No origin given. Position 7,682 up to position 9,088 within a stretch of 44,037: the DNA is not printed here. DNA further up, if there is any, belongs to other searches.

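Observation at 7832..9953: Phage-encoded GspG/type-IV-pilin-like prepilin heading a three-gene accessory block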

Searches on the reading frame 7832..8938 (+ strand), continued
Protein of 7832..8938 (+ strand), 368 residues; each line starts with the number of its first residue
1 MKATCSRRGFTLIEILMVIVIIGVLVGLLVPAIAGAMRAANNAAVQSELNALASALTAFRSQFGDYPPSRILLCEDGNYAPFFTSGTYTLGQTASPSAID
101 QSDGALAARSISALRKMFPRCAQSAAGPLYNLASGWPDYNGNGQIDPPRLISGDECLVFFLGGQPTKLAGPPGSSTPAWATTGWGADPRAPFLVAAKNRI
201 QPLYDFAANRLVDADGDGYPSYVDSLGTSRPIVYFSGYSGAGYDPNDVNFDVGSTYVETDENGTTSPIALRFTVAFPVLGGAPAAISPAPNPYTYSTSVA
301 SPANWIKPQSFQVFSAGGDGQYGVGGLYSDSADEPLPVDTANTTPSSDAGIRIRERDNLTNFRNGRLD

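Call 22: find_encoding_contigs(protein=P0020, flank=10000, max_places=1)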
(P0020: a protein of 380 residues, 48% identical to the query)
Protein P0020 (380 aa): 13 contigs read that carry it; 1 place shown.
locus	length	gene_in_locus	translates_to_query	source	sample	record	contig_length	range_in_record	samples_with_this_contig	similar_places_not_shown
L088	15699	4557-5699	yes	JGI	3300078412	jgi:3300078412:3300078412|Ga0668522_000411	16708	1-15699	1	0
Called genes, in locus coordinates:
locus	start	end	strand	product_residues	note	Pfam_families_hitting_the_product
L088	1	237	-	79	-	?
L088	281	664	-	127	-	-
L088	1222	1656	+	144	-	PF01381:HTH_3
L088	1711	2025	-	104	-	-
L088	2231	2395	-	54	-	-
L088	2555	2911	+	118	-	PF12840:HTH_20, PF01022:HTH_5, PF12802:MarR_2 (faint)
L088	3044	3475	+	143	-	-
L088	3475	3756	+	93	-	-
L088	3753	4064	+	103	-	-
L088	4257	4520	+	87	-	-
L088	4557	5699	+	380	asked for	-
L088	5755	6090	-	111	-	-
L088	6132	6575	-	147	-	-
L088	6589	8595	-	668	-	-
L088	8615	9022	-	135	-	-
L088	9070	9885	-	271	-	-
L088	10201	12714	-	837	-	PF10145:PhageMin_Tail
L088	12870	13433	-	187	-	-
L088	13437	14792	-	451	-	PF00847:AP2 (faint)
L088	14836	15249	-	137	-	-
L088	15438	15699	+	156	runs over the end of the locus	-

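Call 34: predict_structure(alignment_id=A2)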
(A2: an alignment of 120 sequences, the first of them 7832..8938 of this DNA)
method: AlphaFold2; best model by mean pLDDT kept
length: 368 residues; sequences in the alignment: 120
mean_pLDDT: 94.3   pTM: 0.90
mean pLDDT of the five models: 94.3, 93.7, 93.5, 93.4, 93.3
residues with pLDDT >= 90: 325; 70-90: 34; 50-70: 9; < 50: 0
segments of 3 or more residues with pLDDT < 50: none
pLDDT, mean of each block of 10 residues (from residue 1): 65 93 97 96 98 98 97 97 88 90 95 96 97 94 96 98 96 93 95 86 97 97 97 92 95 96 95 95 94 96 94 98 97 96 92 97 97
secondary structure, 60 per line:
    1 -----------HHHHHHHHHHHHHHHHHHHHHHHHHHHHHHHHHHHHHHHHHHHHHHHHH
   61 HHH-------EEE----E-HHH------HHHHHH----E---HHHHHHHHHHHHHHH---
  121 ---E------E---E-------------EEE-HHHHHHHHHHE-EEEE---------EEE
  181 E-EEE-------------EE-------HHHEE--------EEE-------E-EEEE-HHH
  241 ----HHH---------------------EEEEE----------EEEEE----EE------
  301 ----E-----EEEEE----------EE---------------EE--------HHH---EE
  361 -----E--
elements in order: H12-63 E71-73 H89-94 H103-117 E149-151 H153-162 E165-168 E178-181 E183-185 E221-223 E233-236 E269-273 E284-288 E311-315

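Call 39: fold_search(model_id=the predicted structure, library=pdb)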
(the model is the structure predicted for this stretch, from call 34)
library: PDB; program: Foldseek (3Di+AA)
matches with E <= 10: 9; with E <= 0.001: 0
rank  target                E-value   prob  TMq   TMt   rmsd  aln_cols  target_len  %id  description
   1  5wda_A                4.8e-01  0.51  0.12  0.27   5.0        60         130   43  Structure of the PulG pseudopilus (released 2017-10-25)
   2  1z3g_A                4.9e+00  0.01  0.08  0.14  15.9        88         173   11  Crystal structure of complex between Pvs25 and Fab fragment of malaria transmission blocking antibody 2A8 (released 2005-12-06)
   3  3g20_A                5.2e+00  0.16  0.10  0.33   1.8        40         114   35  Crystal structure of the major pseudopilin from the type 2 secretion system of enterohaemorrhagic Escherichia coli (released 2009-07-28)
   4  3g20_B                5.9e+00  0.13  0.09  0.28   1.0        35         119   34  Crystal structure of the major pseudopilin from the type 2 secretion system of enterohaemorrhagic Escherichia coli (released 2009-07-28)
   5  9jpr_A                8.2e+00  0.01  0.07  0.09   8.6        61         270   16  Local refinement of H11 nanotubes assembled from baculovirus capsid protein (released 2025-10-22)
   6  4isy_C                8.7e+00  0.01  0.08  0.07   7.0        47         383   17  Crystal structure of IscS from Mycobacterium tuberculosis (released 2014-02-26)
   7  3gn9_C                9.3e+00  0.05  0.07  0.22   2.7        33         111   24  Crystal structure of the major pseudopilin from the type 2 secretion system of Vibrio vulnificus (released 2009-07-28)
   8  4lw9_B                9.9e+00  0.10  0.09  0.27   0.6        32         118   22  Crystal structure of Vibrio cholera major pseudopilin EpsG (released 2014-07-16)
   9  4lw9_A                9.9e+00  0.09  0.08  0.25   0.5        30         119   23  Crystal structure of Vibrio cholera major pseudopilin EpsG (released 2014-07-16)

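Call 40: fold_search(model_id=the predicted structure, library=viral)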
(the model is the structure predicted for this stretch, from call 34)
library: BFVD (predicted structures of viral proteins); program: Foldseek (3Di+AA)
matches with E <= 10: 11; with E <= 0.001: 0
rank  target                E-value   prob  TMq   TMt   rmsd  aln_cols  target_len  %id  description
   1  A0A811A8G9            1.5e+00  0.05  0.09  0.16   8.8        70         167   10  (no name in the UniProt tables at hand)
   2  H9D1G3                2.7e+00  0.10  0.12  0.07   9.9        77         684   21  Uncharacterized protein [Salinivibrio phage CW02]
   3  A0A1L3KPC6            4.6e+00  0.02  0.08  0.03  16.0       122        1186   10  Uncharacterized protein [Hubei odonate virus 14]
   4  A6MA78                4.6e+00  0.01  0.07  0.05  14.3       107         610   12  Gp014 [Lactococcus phage KSY1]
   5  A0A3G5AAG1            5.2e+00  0.01  0.10  0.12  12.9       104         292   14  Uncharacterized protein [Hyperionvirus sp.]
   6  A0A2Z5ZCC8            5.2e+00  0.01  0.07  0.03  15.4        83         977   17  Long tail fiber protein Gp37 [Escherichia phage EcS1]
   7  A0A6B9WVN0            6.7e+00  0.00  0.07  0.09  16.1       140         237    8  (no name in the UniProt tables at hand)
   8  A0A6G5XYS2            6.7e+00  0.00  0.07  0.07  17.4       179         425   11  (no name in the UniProt tables at hand)
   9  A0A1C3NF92            7.6e+00  0.02  0.10  0.13  22.2        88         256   14  (no name in the UniProt tables at hand)
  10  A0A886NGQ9            7.6e+00  0.00  0.08  0.10  18.3       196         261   11  (no name in the UniProt tables at hand)
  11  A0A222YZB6            9.9e+00  0.01  0.04  0.14  15.4        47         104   28  DUF2510 domain-containing protein [Mycobacterium phage MyraDee]

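Call 41: search_solved_structures(query=A2, max_evalue=1, show_alignments=4)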
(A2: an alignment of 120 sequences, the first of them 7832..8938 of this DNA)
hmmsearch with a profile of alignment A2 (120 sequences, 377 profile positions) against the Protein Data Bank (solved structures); distinct sequences matched with E-value up to 1: 30.
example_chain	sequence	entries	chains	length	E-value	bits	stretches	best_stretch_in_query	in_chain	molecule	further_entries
7tgg_A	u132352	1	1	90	2.5e-13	53.2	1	8-74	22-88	Geopilin domain 1 protein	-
8pfb_G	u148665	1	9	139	1.4e-12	50.8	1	16-94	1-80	Type IV pilin PilE1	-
9egp_A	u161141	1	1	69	1.4e-12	50.7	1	9-73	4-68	Geopilin domain 1 protein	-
2m7g_A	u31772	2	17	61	1e-10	44.6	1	16-74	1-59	Geopilin domain 1 protein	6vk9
5wda_A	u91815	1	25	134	2e-10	43.6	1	16-74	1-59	General secretion pathway protein G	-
6xxd_A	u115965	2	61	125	2.5e-10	43.3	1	16-94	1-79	PilA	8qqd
6xxe_A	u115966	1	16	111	5.2e-07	32.4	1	16-63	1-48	Uncharacterized protein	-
9laa_A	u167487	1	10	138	5.5e-07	32.3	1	8-47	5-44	Type IV pilin protein PilA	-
8qqj_J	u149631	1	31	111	5.7e-07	32.3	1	16-63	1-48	Type IV narrow pilus major component PilA5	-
8tj2_C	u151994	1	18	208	7.7e-07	31.8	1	16-72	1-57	Type IV major pilin protein PilA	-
8tum_e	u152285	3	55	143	6.3e-06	28.8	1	16-63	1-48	Type IV major pilin protein PilA | Pilin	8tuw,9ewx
1oqw_A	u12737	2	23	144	1.6e-05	27.6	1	16-63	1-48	Fimbrial protein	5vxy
5kua_A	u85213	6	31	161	1.7e-05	27.5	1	16-74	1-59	pilin | Neisseria meningitidis PilE variant SB-GATDH | Neisseria meningitidis PilE, SB-DATDH variant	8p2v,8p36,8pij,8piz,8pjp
8p3b_A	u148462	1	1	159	2.9e-05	26.7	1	16-73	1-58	Fimbrial protein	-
1ay2_A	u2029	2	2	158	4.5e-05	26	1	16-73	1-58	TYPE 4 PILIN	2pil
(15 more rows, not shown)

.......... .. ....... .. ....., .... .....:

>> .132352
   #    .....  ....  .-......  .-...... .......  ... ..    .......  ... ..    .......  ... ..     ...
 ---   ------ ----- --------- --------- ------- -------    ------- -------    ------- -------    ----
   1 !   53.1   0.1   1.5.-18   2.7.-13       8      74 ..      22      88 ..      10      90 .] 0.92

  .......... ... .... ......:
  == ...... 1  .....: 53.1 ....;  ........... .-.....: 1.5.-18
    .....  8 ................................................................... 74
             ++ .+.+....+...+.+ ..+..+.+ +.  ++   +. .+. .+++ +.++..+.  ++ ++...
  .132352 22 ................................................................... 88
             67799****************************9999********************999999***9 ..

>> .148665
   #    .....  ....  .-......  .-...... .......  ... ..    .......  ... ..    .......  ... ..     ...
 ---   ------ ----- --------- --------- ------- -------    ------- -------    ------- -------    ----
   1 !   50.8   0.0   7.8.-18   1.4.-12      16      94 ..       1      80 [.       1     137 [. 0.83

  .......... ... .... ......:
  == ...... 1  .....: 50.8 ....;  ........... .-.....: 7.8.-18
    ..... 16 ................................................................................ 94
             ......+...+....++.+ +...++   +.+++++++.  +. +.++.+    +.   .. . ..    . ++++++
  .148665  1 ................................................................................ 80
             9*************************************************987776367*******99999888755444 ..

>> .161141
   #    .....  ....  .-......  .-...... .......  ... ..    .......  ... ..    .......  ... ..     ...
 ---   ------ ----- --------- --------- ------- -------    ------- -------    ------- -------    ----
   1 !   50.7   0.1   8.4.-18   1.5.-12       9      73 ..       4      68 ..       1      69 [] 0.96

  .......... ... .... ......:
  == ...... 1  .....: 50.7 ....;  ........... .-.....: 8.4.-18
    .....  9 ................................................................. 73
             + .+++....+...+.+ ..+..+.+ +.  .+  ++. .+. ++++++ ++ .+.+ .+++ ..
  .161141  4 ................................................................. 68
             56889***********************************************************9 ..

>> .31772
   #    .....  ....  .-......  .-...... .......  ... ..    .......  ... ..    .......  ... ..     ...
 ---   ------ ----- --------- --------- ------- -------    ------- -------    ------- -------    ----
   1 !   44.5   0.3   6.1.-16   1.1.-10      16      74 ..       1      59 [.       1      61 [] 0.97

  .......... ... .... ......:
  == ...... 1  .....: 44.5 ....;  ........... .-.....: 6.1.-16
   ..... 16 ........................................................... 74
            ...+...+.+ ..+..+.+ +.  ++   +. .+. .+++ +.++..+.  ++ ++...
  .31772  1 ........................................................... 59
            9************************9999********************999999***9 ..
